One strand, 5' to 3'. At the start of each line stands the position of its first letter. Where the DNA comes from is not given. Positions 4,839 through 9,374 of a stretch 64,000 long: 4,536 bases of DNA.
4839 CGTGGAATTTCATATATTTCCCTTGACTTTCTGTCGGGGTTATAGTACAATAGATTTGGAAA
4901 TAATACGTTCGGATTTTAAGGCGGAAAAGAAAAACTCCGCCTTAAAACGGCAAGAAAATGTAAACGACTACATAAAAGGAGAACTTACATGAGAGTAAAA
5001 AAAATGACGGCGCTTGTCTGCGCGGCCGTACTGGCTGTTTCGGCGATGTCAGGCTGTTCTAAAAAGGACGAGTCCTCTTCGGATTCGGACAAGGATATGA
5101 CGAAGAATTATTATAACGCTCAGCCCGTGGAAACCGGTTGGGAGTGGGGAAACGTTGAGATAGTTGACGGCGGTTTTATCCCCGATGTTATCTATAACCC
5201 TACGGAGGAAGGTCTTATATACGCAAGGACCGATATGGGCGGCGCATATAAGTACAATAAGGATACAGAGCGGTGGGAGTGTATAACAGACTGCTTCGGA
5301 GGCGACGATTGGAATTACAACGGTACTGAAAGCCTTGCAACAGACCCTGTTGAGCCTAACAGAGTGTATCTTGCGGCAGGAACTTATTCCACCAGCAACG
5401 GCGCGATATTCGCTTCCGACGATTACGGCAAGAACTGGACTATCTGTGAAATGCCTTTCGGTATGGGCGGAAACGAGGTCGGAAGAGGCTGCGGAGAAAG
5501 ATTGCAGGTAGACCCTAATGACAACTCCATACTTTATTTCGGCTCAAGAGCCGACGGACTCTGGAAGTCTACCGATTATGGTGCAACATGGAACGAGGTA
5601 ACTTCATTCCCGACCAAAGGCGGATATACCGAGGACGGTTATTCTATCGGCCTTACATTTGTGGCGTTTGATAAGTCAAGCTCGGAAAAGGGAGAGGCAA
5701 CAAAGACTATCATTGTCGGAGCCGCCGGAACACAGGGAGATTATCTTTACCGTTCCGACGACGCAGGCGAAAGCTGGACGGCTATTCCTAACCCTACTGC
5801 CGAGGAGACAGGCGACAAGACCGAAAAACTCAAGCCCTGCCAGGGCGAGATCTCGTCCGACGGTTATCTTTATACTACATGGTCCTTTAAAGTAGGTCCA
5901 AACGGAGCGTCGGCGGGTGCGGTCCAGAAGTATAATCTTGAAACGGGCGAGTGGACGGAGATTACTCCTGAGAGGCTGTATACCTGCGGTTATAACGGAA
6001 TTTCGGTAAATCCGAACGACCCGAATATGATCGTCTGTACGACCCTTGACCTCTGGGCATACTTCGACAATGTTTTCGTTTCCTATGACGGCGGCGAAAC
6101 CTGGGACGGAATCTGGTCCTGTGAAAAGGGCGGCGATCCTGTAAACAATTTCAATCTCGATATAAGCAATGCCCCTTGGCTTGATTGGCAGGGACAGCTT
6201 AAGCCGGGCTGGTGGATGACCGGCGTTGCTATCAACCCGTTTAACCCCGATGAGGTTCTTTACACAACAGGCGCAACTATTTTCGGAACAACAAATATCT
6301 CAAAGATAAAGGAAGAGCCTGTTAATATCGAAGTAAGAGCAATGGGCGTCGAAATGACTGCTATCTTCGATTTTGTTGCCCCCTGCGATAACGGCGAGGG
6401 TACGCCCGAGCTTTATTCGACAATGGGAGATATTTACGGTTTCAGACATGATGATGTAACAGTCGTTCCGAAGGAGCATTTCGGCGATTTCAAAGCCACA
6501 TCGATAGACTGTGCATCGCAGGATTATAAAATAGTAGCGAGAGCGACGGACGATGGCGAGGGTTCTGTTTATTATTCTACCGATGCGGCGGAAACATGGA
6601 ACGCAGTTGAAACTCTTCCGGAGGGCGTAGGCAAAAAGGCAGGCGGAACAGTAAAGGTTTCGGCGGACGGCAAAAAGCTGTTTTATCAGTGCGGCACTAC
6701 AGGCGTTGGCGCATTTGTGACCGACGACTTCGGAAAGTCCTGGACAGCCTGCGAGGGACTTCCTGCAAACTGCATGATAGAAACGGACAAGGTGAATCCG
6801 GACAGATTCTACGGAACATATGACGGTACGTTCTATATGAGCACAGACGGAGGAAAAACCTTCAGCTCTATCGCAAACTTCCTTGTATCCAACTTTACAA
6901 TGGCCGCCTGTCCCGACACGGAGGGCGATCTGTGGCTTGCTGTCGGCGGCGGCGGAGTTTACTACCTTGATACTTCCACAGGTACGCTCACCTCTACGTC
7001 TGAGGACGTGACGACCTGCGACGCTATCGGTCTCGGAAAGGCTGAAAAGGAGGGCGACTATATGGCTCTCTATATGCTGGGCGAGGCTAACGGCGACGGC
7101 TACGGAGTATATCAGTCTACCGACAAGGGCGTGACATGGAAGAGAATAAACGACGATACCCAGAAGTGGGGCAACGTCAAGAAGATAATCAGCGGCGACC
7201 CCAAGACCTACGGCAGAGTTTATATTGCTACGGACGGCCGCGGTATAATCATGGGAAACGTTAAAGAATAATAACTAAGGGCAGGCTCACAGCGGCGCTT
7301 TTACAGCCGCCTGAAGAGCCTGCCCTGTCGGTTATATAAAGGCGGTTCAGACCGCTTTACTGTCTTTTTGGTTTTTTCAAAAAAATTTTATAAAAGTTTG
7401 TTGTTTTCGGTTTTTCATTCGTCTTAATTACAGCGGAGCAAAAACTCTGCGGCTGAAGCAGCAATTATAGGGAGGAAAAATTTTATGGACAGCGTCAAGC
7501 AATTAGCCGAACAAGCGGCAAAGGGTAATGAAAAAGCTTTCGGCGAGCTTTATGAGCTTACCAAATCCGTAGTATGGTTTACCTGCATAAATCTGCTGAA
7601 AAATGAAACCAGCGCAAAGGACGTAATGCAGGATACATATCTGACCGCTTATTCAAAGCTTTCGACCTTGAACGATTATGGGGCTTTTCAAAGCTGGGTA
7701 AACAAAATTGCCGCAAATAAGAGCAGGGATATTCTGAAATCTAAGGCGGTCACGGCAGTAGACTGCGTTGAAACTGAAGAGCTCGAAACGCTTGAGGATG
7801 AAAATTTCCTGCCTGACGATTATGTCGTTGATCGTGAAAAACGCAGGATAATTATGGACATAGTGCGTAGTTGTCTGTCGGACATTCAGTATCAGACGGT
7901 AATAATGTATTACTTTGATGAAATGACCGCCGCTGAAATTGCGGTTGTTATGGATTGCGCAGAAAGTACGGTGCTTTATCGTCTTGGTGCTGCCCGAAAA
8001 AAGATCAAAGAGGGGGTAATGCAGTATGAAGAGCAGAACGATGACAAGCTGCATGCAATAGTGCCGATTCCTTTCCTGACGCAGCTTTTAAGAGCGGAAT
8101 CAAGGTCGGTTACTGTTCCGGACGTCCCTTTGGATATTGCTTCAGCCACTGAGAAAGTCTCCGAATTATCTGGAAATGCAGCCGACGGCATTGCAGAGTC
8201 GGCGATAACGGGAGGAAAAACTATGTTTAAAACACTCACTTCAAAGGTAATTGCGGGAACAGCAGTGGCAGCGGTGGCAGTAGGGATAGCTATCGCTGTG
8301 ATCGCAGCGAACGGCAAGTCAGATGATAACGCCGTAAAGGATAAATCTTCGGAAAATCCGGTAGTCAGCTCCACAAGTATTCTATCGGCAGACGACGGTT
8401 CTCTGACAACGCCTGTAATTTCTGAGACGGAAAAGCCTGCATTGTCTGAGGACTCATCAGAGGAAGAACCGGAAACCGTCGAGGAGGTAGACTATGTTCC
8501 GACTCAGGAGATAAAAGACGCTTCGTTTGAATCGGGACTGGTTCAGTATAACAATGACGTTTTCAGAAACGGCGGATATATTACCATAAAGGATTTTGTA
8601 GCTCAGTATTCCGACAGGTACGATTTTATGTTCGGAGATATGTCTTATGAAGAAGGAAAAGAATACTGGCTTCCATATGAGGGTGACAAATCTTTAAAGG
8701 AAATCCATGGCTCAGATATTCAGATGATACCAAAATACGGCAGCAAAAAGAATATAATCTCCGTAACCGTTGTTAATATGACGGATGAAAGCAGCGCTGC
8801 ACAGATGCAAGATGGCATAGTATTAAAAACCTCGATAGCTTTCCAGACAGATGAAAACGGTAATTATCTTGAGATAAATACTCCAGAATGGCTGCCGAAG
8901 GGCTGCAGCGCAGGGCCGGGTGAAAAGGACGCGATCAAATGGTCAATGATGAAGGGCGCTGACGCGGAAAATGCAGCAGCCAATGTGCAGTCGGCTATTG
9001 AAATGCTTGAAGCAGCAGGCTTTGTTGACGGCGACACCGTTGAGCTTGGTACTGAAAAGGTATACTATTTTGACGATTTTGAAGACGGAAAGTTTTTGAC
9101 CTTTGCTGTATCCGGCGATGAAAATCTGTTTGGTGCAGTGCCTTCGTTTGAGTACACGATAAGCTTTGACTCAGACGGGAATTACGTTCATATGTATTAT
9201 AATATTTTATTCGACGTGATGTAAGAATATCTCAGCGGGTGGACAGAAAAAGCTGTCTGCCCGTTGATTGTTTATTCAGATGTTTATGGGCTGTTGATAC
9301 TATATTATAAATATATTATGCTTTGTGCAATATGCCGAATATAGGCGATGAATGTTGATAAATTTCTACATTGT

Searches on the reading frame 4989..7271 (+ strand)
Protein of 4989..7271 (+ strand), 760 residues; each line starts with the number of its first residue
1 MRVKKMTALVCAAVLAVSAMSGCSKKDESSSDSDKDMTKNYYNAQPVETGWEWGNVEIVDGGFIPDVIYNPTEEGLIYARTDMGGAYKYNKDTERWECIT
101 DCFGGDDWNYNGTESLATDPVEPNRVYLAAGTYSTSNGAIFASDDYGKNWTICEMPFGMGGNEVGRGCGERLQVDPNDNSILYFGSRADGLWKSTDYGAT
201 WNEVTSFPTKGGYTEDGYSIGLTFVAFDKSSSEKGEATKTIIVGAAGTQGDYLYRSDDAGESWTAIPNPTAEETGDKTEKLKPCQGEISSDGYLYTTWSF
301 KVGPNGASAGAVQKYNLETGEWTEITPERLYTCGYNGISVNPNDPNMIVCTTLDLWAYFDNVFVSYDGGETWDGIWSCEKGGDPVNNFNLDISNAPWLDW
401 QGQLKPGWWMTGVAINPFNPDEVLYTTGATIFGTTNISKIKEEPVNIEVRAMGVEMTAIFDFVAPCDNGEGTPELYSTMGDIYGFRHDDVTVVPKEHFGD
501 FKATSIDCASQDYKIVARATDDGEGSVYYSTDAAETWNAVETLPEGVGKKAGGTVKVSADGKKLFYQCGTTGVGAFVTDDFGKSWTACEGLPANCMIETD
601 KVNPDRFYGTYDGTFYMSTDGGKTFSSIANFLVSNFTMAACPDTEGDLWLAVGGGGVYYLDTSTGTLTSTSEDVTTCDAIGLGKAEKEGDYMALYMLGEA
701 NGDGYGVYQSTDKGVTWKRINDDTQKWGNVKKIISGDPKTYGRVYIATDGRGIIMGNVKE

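Call 47: search_protein_families(library=ncbifam, proteins=[window:4989-7271:+], max_evalue=1e-10)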
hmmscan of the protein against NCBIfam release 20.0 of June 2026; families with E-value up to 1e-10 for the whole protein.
window:4989-7271:+ (760 aa): 1 family
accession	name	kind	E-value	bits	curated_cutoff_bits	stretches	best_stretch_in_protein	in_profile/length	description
NF045728.1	glycosyl_F510_1955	equivalog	1.2e-19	70.6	175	0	515-658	107-244/246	F510_1955 family glycosylhydrolase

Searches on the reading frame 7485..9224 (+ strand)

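Call 47: search_protein_families(library=ncbifam, proteins=[window:7485-9224:+], max_evalue=1e-10)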
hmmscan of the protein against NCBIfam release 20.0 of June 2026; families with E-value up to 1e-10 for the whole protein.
window:7485-9224:+ (579 aa): 27 families (the best 25 are shown)
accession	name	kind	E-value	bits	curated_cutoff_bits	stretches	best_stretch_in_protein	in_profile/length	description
NF007223.0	PRK09641.1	equivalog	9.6e-22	77.7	209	1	4-176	5-182/187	RNA polymerase sigma factor SigW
NF006930.0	PRK09415.1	subfamily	2.5e-21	76.3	198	1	36-178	35-175/179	RNA polymerase factor sigma C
TIGR02954.1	Sig70_famx3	hypoth_equivalog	1.7e-19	70.2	188.5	1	6-176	5-165/170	RNA polymerase sigma-70 factor, TIGR02954 family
TIGR02937.1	sigma70-ECF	superfamily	1.6e-18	66.9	42.9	1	18-176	2-163/165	sigma-70 family RNA polymerase sigma factor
NF009195.0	PRK12543.1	subfamily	6.9e-18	64.8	197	1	4-186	7-186/192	RNA polymerase sigma factor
NF058625.1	sigma_PG0214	equivalog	1.5e-17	63.8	130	1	22-184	9-167/170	GFO_1088 family ECF-type sigma factor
NF008888.0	PRK11922.1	equivalog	4.4e-17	62.5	204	1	5-180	18-198/231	RNA polymerase sigma factor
TIGR02985.1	Sig70_bacteroi1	subfamily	1.2e-16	61.4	126.4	1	17-176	1-160/162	RNA polymerase sigma-70 factor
NF009174.0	PRK12522.1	equivalog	2e-16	60.5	217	1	19-178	5-167/175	RNA polymerase sigma factor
TIGR02939.1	RpoE_Sigma70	equivalog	5.6e-16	59.1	236.15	1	5-176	8-184/190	RNA polymerase sigma factor RpoE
TIGR02948.1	SigW_bacill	equivalog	8e-16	58.6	243.1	1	4-175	5-181/187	RNA polymerase sigma factor SigW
NF007216.0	PRK09638.1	equivalog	1.4e-15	57.5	194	1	5-180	6-176/180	RNA polymerase sigma factor SigY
NF007226.0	PRK09644.1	equivalog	2.8e-15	56.7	199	1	21-186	5-165/166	RNA polymerase sigma factor SigM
NF007228.0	PRK09646.1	subfamily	5.1e-15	55.6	226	1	4-175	17-187/194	ECF RNA polymerase sigma factor SigK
NF009166.1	PRK12513.1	equivalog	8.9e-15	54.9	206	1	9-182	14-190/193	RNA polymerase sigma factor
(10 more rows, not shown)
